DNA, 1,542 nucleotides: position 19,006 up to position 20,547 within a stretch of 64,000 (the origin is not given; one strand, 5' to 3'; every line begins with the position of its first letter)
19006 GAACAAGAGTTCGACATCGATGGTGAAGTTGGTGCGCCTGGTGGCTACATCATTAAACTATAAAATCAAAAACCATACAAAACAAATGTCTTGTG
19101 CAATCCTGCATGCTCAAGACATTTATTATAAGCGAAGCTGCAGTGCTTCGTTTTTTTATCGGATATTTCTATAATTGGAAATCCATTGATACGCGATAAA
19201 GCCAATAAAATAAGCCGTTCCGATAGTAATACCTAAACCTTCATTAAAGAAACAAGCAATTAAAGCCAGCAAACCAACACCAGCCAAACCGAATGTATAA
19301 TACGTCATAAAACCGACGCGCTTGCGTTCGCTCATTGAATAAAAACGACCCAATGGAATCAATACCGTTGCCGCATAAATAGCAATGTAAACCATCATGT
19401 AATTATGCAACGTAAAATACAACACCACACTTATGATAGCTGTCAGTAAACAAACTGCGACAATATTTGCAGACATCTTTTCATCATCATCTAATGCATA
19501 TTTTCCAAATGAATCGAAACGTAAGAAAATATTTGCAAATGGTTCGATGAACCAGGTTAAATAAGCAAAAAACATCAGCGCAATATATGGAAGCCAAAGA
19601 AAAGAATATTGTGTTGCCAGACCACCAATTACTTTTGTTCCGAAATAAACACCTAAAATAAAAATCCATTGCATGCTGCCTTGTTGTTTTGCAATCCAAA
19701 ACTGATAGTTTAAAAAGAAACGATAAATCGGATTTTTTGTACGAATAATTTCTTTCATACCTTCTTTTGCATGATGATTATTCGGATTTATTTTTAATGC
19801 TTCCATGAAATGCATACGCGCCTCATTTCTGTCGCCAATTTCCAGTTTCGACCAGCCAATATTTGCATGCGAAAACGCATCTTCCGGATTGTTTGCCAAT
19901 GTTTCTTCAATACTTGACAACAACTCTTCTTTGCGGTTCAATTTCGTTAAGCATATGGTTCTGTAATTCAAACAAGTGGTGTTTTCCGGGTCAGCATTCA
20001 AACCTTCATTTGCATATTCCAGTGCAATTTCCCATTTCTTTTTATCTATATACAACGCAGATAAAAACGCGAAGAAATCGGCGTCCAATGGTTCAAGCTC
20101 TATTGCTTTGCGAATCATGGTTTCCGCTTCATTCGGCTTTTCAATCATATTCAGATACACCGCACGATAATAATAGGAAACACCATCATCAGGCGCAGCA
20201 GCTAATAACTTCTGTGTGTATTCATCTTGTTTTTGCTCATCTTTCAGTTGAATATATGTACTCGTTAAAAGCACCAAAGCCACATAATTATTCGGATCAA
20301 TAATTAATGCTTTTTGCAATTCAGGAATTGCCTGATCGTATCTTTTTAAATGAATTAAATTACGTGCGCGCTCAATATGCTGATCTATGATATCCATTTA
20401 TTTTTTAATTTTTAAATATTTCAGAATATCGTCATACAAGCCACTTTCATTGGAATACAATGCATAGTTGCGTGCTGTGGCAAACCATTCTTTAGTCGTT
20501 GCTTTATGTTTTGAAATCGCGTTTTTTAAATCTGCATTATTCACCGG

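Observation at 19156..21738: Translationally coupled TPR-AAA+ ATPase and TPR-membrane protein pair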

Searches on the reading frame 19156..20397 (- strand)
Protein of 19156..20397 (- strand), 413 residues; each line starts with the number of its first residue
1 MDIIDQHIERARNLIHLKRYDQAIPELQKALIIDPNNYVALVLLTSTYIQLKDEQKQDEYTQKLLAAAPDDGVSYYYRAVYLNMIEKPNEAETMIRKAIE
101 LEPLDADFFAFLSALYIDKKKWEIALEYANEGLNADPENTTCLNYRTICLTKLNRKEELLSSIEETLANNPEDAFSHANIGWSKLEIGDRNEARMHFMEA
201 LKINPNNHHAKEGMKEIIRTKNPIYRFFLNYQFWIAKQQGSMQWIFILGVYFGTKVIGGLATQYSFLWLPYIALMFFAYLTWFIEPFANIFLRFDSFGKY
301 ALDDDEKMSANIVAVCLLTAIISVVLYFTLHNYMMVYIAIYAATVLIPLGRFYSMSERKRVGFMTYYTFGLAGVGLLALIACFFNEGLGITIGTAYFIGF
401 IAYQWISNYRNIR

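Call 3: search_protein_families(library=pfam, proteins=[window:19156-20397:-], max_evalue=0.01)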
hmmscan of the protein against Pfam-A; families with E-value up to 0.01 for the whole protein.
window:19156-20397:- (413 aa): 19 families
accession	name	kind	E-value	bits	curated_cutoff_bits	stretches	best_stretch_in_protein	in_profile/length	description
PF07719.23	TPR_2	-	6.4e-15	54.4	27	1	7-37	4-34/34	Tetratricopeptide repeat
PF00515.34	TPR_1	-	5.2e-14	51.8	27.8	2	175-207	2-34/34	Tetratricopeptide repeat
PF13181.12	TPR_8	-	2.9e-13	49.3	25.7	1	177-207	4-34/34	Tetratricopeptide repeat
PF13431.12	TPR_17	-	3.2e-13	49.2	24.4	0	62-92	3-33/34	Tetratricopeptide repeat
PF14559.12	TPR_19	-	1.3e-11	45.1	25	1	15-71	2-58/68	Tetratricopeptide repeat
PF13428.12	TPR_14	-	2.2e-10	40.6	23.5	0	8-44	5-41/44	Tetratricopeptide repeat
PF13424.12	TPR_12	-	5.1e-09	36.6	30.1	1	158-203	28-74/77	Tetratricopeptide repeat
PF23914.1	TPR_CcmH_CycH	-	2e-05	24.9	42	0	14-63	60-109/158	Cytochrome c-type biogenesis protein H TPR domain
PF13414.12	TPR_11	-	2.2e-05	24.5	26.8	0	18-37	8-27/42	TPR repeat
PF13432.12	TPR_16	-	6.9e-05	23.7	32.7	0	87-139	12-64/65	Tetratricopeptide repeat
PF01239.28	PPTA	-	0.00039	20.4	29.5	0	122-152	1-31/32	Protein prenyltransferase alpha subunit repeat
PF13174.12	TPR_6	-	0.0011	19.9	26.3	0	180-206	6-32/33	Tetratricopeptide repeat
PF13371.12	TPR_9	-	0.0013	19.1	35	0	9-40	34-65/73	Tetratricopeptide repeat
PF25064.1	ARM_TT21_5th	-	0.0022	18.8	27.8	0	18-94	15-94/117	TT21 fifth ARM repeats domain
PF04733.20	Coatomer_E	-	0.0027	17.6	21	0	137-210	198-271/290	Coatomer epsilon subunit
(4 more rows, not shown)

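Call 4: search_protein_families(library=ncbifam, proteins=[window:19156-20397:-], max_evalue=0.01)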
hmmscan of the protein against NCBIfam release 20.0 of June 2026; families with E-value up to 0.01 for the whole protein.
window:19156-20397:- (413 aa): 19 families
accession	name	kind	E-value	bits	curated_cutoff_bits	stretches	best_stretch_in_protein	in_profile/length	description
TIGR02917.1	PEP_TPR_lipo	equivalog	2.2e-16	59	312.2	1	158-211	449-502/899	XrtA/PEP-CTERM system TPR-repeat protein PrsT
NF040959.1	MamA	equivalog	1.6e-13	50.6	200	2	63-203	62-202/204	magnetosome protein MamA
TIGR02521.1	type_IV_pilW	equivalog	4.3e-13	49.3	154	2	87-217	46-178/234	type IV pilus biogenesis/stability protein PilW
TIGR02552.1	LcrH_SycD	equivalog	5.4e-07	29.4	104.8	0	12-105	26-119/136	SycD/LcrH family type III secretion system chaperone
NF008391.2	PRK11189.1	equivalog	9.8e-06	25.3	250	1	76-175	69-168/297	lipoprotein NlpI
NF052400.1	M48_BAM_BepA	equivalog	1.7e-05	23.8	570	1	76-214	311-449/483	beta-barrel assembly-enhancing protease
TIGR00990.1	3a0801s09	subfamily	1.8e-05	23.6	757.25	1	84-222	343-481/615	mitochondrial import receptor subunit TOM70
NF008520.0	PRK11447.1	equivalog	3.1e-05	22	858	0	9-96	466-553/1157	cellulose synthase complex outer membrane protein BcsC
NF033920.0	C39_PA2778_fam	equivalog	3.2e-05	23.5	150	1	7-103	159-255/255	PA2778 family cysteine peptidase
NF047558.1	TPR_END_plus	domain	3.4e-05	23.7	32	0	10-42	5-36/56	TPR end-of-group domain-containing protein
NF042912.1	Amuc_1098_fam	equivalog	0.00013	20.2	750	0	180-225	161-206/805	Amuc_1098 family type IV pilus outer membrane protein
NF033762.1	social_mot_Tgl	equivalog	0.0003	20.2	225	0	62-196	55-192/252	social motility TPR repeat lipoprotein Tgl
NF047507.1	TPR_BatC_Lepto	exception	0.00038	20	175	1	168-216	90-138/214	TPR repeat-containing protein BatC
NF033758.1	gliding_GltE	equivalog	0.00092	18.3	225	1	96-205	144-253/411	adventurous gliding motility TPR repeat lipoprotein GltE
NF052415.1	T3SS_chap_SctY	equivalog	0.0041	17.6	70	0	85-158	19-95/106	type III secretion apparatus assembly chaperone SctY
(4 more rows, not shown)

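Call 5: search_protein_families(library=padloc, proteins=[window:19156-20397:-], max_evalue=0.01)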
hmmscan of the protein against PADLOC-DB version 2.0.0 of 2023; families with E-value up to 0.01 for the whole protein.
window:19156-20397:- (413 aa): 1 family
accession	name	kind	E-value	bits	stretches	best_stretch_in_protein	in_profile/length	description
PDLC01172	TPR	-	0.00018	18.5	0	13-45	93-125/448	TPR repeats containing protein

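Call 27: search_dna_similar(query=window:19159-20397:-, collection=plasmids, mode=protein, max_rows=15)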
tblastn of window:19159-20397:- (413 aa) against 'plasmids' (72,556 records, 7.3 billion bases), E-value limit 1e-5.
Records with a match: 11; places in all: 12; records where one place covers at least 80% of the query: 1.
Best place of each record, by identity: <60% 11.
By first word of the organism name: Nonomuraea 1; Burkholderia 1; Kovacikia 1; Aulosira 1; Methanomethylovorans 1; Streptomyces 1; Bacillus 1; Candidatus 1; Parabacteroides 1; Niveispirillum 1; and 1 more.
By predicted mobility (MOB-suite, as given by PLSDB): non-mobilizable 9; conjugative 2.
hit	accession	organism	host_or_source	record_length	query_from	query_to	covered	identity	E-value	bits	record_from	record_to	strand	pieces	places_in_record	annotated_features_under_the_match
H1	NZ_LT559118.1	Nonomuraea gerenzanensis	-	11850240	8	346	82%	23.8%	3e-13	79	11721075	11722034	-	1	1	none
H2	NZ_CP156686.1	Burkholderia stagnalis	Bacterial cells,soils collected in ...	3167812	14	231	53%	25.7%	6e-9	66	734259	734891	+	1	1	none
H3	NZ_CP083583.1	Kovacikia minuta CCNUW1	cell culture,fresh water lake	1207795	9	227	53%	25.3%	3e-9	67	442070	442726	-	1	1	record has no annotation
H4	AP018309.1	Aulosira laxa NIES-50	-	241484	14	205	46%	27.1%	6e-8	63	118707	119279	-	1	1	tetratricopeptide repeat protein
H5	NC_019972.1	Methanomethylovorans hollandica DSM 15978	-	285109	19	224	50%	25.0%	2e-12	76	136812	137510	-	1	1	tetratricopeptide repeat protein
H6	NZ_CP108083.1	Streptomyces sp. NBC_00257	-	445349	11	218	50%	24.4%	8e-6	56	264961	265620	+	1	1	ATP-binding protein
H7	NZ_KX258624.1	Bacillus thuringiensis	-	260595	16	210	47%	25.6%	1e-6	58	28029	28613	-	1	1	tetratricopeptide repeat protein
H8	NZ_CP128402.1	Candidatus Chlorohelix allophototropha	Single colony of Candidatus Chlorohelix ...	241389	17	204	46%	26.1%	2e-6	58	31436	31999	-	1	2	serine/threonine-protein kinase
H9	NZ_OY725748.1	Parabacteroides distasonis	-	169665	18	210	47%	25.0%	3e-6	57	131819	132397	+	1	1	tetratricopeptide repeat protein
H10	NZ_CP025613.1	Niveispirillum cyanobacteriorum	sing cell,cyanobacterial aggregates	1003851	11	207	48%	23.9%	2e-8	64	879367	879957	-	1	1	none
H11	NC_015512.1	Haliscomenobacter hydrossis DSM 1100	activated sludge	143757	62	252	46%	22.0%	2e-8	64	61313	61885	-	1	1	ATP-binding protein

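Call 28: search_dna_similar(query=window:19159-20397:-, collection=phages, mode=protein, max_rows=10)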
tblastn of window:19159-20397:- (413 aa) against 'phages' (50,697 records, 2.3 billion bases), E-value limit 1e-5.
Records with a match: 3; places in all: 3; records where one place covers at least 80% of the query: 0.
Best place of each record, by identity: <60% 3.
By first word of the organism name: Bacteriophage 2; Cyanobacteria 1.
By host as written in the record: - 2; Anacystis nidulans; Synechococcus cedrorum 1.
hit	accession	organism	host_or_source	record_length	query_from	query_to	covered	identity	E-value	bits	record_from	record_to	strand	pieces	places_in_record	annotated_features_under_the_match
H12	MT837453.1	Bacteriophage sp.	human fecal samples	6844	10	236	55%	23.9%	1e-7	60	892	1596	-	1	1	record has no annotation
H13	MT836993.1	Bacteriophage sp.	human fecal samples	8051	91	245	38%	27.8%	5e-9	64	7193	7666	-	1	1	record has no annotation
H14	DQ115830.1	Cyanobacteria phage AS-1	Anacystis nidulans; Synechococcus ...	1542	75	209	33%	25.9%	6e-7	57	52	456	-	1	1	record has no annotation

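Call 29: predict_structure(alignment_id=A2)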
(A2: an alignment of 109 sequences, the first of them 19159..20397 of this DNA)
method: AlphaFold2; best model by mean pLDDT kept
length: 413 residues; sequences in the alignment: 109
mean_pLDDT: 96.8   pTM: 0.91
mean pLDDT of the five models: 96.8, 96.4, 96.4, 96.4, 96.4
residues with pLDDT >= 90: 404; 70-90: 9; 50-70: 0; < 50: 0
segments of 3 or more residues with pLDDT < 50: none
pLDDT, mean of each block of 10 residues (from residue 1): 96 98 98 98 98 98 98 98 97 98 98 97 98 98 98 98 98 98 98 98 97 97 96 95 94 97 98 95 94 95 95 97 98 97 97 92 95 98 97 98 93 82
secondary structure, 60 per line:
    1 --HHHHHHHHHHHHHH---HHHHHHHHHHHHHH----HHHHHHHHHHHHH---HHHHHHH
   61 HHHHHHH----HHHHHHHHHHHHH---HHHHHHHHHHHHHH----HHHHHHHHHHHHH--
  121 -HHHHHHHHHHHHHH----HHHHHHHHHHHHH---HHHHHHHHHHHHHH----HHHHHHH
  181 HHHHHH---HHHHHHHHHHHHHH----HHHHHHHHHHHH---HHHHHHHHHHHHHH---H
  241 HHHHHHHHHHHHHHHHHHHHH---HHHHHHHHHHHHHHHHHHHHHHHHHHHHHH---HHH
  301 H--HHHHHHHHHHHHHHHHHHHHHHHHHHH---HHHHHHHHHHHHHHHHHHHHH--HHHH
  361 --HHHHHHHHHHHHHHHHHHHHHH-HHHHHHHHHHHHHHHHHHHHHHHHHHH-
elements in order: H3-16 H20-33 H38-50 H54-67 H72-84 H88-101 H106-118 H122-135 H140-152 H156-169 H174-186 H190-203 H208-219 H223-236 H240-261 H265-294 H298-301 H304-330 H334-354 H357-360 H363-384 H386-412

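Call 44: get_annotated_region(hit=H1, flank=4000)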
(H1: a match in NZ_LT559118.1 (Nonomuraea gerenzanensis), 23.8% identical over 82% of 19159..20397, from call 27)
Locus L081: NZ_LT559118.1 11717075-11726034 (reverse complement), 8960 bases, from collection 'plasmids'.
description: Nonomuraea gerenzanensis isolate nono1 plasmid I, complete sequence
organism: Nonomuraea gerenzanensis (NCBI taxid 93944)
taxonomy: Bacteria; Actinomycetota; Actinomycetes; Streptosporangiales; Streptosporangiaceae; Nonomuraea; Nonomuraea gerenzanensis
host: -; source: -; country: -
typing (MOB-suite, as given by PLSDB): non-mobilizable
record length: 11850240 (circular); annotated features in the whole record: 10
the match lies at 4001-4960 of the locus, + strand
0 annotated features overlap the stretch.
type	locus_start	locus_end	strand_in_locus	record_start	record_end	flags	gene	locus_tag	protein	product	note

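Call 66: fold_search(model_id=the predicted structure, library=pdb)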
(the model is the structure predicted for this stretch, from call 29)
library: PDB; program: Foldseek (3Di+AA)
matches with E <= 10: 1243; with E <= 0.001: 320
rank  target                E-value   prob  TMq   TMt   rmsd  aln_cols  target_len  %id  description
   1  9qhb                  1.6e-09  1.00  0.42  0.60   6.6       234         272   22  Crystal structure of 16-repeat CTPR protein with eliminated coordination sites (released 2025-10-22)
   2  8chy                  2.3e-09  1.00  0.39  0.55   7.2       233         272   24  Crystal structure of an 8-repeat consensus TPR superhelix with Zinc. (released 2024-02-21)
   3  9qhc_B                4.2e-09  1.00  0.42  0.60   9.1       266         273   22  Crystal structure of 8-repeat CTPR protein with eliminated coordination sites (released 2025-10-22)
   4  9qhc_A                1.9e-08  1.00  0.42  0.59   9.2       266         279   22  Crystal structure of 8-repeat CTPR protein with eliminated coordination sites (released 2025-10-22)
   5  1w3b_B                2.3e-08  1.00  0.43  0.48  17.4       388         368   15  The superhelical TPR domain of O-linked GlcNAc transferase reveals structural similarities to importin alpha. (released 2004-09-09)
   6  1w3b_A                6.6e-08  1.00  0.43  0.45  16.8       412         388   15  The superhelical TPR domain of O-linked GlcNAc transferase reveals structural similarities to importin alpha. (released 2004-09-09)
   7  6eou                  2.0e-07  1.00  0.42  0.49   8.9       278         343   16  O-GlcNAc transferase TPR domain with the intellectual disability associated mutation L254F (released 2018-05-09)
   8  7ntf_B                2.2e-07  1.00  0.50  0.26  14.9       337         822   17  Cryo-EM structure of unliganded O-GlcNAc transferase (released 2021-11-17)
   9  8dti_A                2.7e-07  1.00  0.40  0.27   6.2       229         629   20  Cryo-EM structure of Arabidopsis SPY in complex with GDP-fucose (released 2023-03-08)
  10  8dth_A                3.0e-07  1.00  0.40  0.24   5.8       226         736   20  Cryo-EM structure of Arabidopsis SPY alternative conformation 2 (released 2023-03-08)
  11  8dth_B                4.0e-07  1.00  0.38  0.24   6.3       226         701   20  Cryo-EM structure of Arabidopsis SPY alternative conformation 2 (released 2023-03-08)
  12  7y4i_A                4.9e-07  1.00  0.36  0.21  20.1       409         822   13  Crystal structure of SPINDLY in complex with GDP (released 2022-12-07)
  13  9gaw_J                5.8e-07  1.00  0.45  0.37   2.1       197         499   24  High-resolution structure of the Anaphase-promoting complex/cyclosome (APC/C) bound to co-activator Cdh1 (released 2024-08-14)
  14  8dtf_A                6.6e-07  1.00  0.36  0.21  19.1       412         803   14  Cryo-EM structure of the full length Arabidopsis SPY with complete TPRs (released 2023-03-08)
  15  3hym_L                8.8e-07  1.00  0.42  0.56  11.3       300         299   14  Insights into Anaphase Promoting Complex TPR subdomain assembly from a CDC26-APC6 structure (released 2009-08-11)
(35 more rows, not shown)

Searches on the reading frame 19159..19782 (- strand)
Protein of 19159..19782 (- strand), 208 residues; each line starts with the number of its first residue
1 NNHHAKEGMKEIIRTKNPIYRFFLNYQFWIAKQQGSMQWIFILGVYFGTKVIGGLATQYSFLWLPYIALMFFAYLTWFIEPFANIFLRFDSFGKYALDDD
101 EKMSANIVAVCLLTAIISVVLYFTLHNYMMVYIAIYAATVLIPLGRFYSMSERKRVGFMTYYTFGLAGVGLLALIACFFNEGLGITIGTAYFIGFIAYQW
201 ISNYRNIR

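Call 14: find_homologous_proteins(query=window:19159-19737:-)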
Query seq(193 aa) (193 aa): 2 proteins with E <= 0.001 among 373 candidates.
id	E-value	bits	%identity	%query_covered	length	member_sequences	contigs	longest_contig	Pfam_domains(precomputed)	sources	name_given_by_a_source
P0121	3.5e-94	332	77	99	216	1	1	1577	-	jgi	jgi:hypothetical protein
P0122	7.8e-32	129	77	41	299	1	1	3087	PF14559.13,PF13431.13,PF23914.2,PF13414.13,PF00515.35,PF13424.13,PF13432.13,PF13428.13,PF13181.13,PF07719.24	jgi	-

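Call 21: search_protein_representatives(protein=window:19159-19752:-)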
Query: 198 residues. Proteins with E-value up to 0.001 (for the whole library): 1138; up to 1e-10: 437; up to 1e-30: 6. The best 150 are listed.
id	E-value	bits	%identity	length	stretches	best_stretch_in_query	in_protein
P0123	3.9e-44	167.3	46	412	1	1-194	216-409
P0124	9.7e-38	146.4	42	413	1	1-195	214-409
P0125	5.7e-36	140.6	37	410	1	2-195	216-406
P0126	6.5e-33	130.7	40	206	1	2-197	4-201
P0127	2.6e-32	128.7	38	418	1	2-197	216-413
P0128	8.4e-31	123.8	38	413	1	2-198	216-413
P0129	1.0e-29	120.2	36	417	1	3-194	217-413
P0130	3.9e-29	118.3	35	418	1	2-197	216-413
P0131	8.6e-29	117.2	38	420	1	2-195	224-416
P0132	1.4e-28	116.5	31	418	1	2-195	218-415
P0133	1.2e-27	113.5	36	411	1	1-196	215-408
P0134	6.8e-27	111.0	35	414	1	1-195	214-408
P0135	1.1e-26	110.3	32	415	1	5-194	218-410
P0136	2.0e-26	109.5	35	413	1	3-195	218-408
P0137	3.8e-26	108.6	35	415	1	2-197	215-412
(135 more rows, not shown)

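Call 36: predict_structure(alignment_id=A3)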
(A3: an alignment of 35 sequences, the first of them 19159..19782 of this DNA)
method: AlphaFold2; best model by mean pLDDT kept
length: 208 residues; sequences in the alignment: 35
mean_pLDDT: 91.5   pTM: 0.83
mean pLDDT of the five models: 91.5, 91.3, 91.1, 90.0, 89.5
residues with pLDDT >= 90: 136; 70-90: 69; 50-70: 3; < 50: 0
segments of 3 or more residues with pLDDT < 50: none
pLDDT, mean of each block of 10 residues (from residue 1): 85 86 85 77 89 95 93 88 91 91 95 98 97 97 93 88 98 97 97 96 86
secondary structure, 60 per line:
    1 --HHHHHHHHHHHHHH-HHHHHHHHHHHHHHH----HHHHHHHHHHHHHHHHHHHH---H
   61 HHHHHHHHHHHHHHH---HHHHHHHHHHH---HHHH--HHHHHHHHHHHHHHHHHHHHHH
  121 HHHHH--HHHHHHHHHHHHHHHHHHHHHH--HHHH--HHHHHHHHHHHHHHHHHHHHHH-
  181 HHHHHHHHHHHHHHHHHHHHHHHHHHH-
elements in order: H3-16 H18-32 H37-56 H60-75 H79-89 H93-96 H99-125 H128-149 H152-155 H158-179 H181-207

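Call 51: search_protein_families(library=pfam, proteins=[window:19159-19782:-], max_evalue=10)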
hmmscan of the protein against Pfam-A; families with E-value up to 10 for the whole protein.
window:19159-19782:- (208 aa): 0 families
